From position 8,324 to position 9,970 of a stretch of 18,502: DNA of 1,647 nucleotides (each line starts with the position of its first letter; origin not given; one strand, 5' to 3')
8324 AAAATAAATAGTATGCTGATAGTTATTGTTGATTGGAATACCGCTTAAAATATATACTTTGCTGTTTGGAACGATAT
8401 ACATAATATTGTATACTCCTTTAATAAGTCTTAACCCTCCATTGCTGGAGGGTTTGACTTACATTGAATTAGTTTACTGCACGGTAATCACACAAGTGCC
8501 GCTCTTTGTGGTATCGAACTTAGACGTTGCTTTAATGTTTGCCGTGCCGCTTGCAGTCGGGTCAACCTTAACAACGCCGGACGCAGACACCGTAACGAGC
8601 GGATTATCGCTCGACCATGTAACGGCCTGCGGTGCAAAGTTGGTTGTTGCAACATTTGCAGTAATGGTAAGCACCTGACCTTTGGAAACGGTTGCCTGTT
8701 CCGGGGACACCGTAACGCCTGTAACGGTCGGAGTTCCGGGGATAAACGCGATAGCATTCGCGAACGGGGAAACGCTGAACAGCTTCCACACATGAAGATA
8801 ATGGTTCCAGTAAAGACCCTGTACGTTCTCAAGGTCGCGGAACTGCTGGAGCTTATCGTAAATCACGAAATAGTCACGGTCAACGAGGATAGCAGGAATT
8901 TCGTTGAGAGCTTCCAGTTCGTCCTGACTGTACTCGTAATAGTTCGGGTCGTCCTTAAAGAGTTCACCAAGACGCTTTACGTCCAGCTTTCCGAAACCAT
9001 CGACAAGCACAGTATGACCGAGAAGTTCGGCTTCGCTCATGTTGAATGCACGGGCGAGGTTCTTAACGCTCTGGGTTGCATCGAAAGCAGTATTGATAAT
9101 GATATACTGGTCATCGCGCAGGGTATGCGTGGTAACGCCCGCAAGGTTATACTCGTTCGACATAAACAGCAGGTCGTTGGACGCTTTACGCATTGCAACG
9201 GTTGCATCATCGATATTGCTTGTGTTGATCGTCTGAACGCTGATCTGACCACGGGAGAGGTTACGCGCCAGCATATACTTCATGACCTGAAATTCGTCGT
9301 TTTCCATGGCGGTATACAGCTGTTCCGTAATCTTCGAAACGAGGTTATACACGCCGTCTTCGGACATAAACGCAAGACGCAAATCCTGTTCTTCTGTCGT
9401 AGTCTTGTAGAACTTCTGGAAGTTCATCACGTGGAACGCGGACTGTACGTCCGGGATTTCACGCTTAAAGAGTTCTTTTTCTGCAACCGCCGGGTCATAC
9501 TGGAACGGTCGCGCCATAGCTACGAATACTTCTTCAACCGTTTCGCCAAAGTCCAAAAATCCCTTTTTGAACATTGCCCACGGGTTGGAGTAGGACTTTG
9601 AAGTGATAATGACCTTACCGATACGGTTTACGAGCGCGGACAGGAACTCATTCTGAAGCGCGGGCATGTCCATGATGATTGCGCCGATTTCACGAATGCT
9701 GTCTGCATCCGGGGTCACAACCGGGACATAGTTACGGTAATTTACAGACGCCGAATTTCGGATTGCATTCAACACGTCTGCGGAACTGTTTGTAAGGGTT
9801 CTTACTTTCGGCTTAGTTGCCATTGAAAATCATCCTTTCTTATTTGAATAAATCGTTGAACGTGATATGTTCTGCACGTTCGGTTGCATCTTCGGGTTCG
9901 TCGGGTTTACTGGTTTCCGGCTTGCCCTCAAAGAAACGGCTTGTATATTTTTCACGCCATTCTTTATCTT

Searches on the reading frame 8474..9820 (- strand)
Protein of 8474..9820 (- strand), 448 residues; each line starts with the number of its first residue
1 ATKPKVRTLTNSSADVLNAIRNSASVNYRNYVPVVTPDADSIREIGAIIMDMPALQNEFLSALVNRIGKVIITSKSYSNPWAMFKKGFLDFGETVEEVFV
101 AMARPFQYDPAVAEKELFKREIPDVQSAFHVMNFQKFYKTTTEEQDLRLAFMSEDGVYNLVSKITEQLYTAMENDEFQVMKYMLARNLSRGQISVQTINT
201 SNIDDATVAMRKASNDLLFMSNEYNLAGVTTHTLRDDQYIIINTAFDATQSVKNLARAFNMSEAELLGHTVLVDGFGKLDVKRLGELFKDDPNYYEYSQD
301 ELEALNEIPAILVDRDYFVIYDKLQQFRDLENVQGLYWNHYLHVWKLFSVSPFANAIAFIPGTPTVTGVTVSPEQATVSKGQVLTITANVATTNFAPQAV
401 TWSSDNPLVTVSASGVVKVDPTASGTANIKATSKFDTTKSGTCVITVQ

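Call 27: search_dna_similar(query=window:8474-9820:-, collection=phages, mode=protein, max_rows=12)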
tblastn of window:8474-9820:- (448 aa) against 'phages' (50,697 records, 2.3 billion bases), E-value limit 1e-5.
Records with a match: 233; places in all: 243; records where one place covers at least 80% of the query: 117.
Best place of each record, by identity: <60% 233.
By first word of the organism name: Bacillus 92; Clostridium 59; Curtobacterium 18; Enterococcus 16; Bacteriophage 15; Bifidobacterium 7; Arthrobacter 6; Streptococcus 5; Microbacterium 4; Glutamicibacter 2; and 6 more.
By host as written in the record: - 30; Clostridium perfringens 21; Bacillus subtilis 13; Bacillus cereus 11; Curtobacterium flaccumfaciens NRRL B-729 SEA 8; Bacillus thuringiensis subsp. kurstaki ATCC 33679 7; Bacillus thuringiensis subspecies kurstaki 6; Clostridium_AQ innocuum DA664 6; and 69 more.
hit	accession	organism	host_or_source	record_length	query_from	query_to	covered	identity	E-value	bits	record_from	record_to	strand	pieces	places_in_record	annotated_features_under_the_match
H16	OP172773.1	Clostridium phage CS229P2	Clostridium_Q symbiosum DA229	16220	1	447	100%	57.1%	2e-162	513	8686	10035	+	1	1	major capsid protein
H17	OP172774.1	Clostridium phage CS229P3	Clostridium_Q symbiosum DA229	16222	1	447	100%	57.1%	2e-162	513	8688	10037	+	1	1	major capsid protein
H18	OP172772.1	Clostridium phage CS229P1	Clostridium_Q symbiosum DA229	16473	1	447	100%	57.1%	2e-162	513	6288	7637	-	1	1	major capsid protein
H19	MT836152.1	Bacteriophage sp.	human fecal samples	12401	1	448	100%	54.6%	3e-154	489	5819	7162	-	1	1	record has no annotation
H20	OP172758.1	Hungatella phage CH17P1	Hungatella sp. 005845265 CSC17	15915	1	447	100%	49.0%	8e-136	436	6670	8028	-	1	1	major capsid protein | hypothetical protein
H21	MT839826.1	Bacteriophage sp.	human fecal samples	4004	1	447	100%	48.5%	9e-138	432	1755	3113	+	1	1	record has no annotation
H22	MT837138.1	Bacteriophage sp.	human fecal samples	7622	3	447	99%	41.2%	4e-95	319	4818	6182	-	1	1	record has no annotation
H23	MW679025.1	Eggerthella phage LE1-1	Eggerthella lenta DSM 2243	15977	27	447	94%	42.9%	1e-97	327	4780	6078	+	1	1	major head protein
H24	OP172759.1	Clostridium phage CI55P1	Clostridium_AQ sp003481775 DA55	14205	4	447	99%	39.9%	3e-102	339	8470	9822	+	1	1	major capsid protein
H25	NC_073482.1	Clostridium phage CI55P1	Clostridium_AQ sp003481775 DA55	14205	4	447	99%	39.9%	3e-102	339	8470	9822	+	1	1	major capsid protein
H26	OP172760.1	Clostridium phage CI55P2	Clostridium_AQ sp003481775 DA55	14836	4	447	99%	39.9%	3e-102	339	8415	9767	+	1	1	major capsid protein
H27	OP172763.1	Clostridium phage CI461P1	Clostridium_AQ sp003481775 DA461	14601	4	447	99%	39.5%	2e-103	343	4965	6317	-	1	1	major capsid protein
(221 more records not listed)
